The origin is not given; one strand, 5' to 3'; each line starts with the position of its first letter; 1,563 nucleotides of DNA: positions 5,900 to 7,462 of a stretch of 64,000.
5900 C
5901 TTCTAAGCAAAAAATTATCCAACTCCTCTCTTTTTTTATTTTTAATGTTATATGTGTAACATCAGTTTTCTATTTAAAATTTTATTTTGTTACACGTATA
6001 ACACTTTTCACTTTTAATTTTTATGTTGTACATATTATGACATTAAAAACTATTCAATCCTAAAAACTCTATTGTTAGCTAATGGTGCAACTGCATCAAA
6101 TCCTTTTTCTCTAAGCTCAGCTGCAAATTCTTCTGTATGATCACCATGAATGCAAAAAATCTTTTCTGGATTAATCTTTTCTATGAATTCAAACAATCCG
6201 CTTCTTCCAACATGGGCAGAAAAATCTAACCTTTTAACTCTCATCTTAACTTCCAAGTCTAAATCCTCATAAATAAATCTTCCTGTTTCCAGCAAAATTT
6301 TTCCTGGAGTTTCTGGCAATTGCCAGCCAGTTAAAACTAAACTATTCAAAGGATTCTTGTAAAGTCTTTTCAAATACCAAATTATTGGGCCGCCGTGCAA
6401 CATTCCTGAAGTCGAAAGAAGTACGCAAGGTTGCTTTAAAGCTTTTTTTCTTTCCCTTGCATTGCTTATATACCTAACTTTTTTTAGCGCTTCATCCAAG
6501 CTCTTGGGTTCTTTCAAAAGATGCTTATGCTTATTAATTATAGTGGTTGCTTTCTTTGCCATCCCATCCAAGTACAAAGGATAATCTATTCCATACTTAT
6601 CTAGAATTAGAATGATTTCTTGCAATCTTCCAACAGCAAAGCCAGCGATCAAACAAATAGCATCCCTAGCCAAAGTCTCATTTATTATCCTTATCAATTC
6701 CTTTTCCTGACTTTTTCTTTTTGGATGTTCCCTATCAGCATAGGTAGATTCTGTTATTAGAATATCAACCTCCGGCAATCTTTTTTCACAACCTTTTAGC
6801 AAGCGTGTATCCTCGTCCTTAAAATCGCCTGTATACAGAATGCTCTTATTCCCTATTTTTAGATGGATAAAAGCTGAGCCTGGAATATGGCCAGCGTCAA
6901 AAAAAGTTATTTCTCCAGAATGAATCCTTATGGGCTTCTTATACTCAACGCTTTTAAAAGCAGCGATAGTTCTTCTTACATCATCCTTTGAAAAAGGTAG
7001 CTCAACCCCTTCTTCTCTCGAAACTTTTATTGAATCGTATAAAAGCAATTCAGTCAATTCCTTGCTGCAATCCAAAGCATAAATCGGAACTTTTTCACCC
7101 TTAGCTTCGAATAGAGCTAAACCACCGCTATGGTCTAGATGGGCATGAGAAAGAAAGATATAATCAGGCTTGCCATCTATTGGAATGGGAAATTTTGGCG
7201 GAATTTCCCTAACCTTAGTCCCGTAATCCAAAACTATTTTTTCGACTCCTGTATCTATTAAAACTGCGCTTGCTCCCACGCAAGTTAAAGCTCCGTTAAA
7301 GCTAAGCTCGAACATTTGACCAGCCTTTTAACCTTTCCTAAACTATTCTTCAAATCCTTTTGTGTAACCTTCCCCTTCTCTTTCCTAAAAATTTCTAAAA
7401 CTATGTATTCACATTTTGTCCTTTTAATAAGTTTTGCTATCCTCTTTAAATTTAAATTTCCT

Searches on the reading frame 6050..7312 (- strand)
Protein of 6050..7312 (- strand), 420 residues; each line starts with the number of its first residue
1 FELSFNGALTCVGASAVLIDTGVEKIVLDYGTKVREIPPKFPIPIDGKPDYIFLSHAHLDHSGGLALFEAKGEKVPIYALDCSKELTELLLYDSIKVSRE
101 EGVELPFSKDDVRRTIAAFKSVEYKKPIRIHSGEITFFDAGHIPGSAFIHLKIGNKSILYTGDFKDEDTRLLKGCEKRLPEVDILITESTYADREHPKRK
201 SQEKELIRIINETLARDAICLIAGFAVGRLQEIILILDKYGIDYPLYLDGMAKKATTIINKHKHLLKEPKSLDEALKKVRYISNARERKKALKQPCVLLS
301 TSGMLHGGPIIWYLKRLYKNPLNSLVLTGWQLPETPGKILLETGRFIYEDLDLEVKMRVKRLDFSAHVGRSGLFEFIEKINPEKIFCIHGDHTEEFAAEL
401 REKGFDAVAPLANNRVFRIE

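Call 55: search_protein_families(library=ncbifam, proteins=[window:6050-7312:-], max_evalue=0.00001)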
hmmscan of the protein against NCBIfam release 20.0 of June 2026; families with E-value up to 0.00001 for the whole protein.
window:6050-7312:- (420 aa): 6 families
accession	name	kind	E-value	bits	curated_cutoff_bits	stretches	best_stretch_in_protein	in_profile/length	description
TIGR03675.1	arCOG00543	equivalog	1.8e-84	284.2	580.2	1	3-403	177-614/631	beta-CASP ribonuclease aCPSF1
NF045584.1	cas14_MBL_CASP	equivalog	1.1e-75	255.2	800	1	3-400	3-424/612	type VII CRISPR-associated protein Cas14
TIGR04122.1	Xnuc_lig_assoc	equivalog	1.9e-21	76.2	325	1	118-279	63-223/326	ligase-associated DNA damage response exonuclease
TIGR00649.1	MG423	subfamily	4.5e-10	38.5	400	1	46-280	56-281/546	RNase J family beta-CASP ribonuclease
NF047419.1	RNase_J1_RnjA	exception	2.5e-06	26.5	820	0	51-234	62-235/549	ribonuclease J1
NF012229.1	bla_class_B_core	domain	9.2e-06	25.9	100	0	13-148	23-135/139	metallo-beta-lactamase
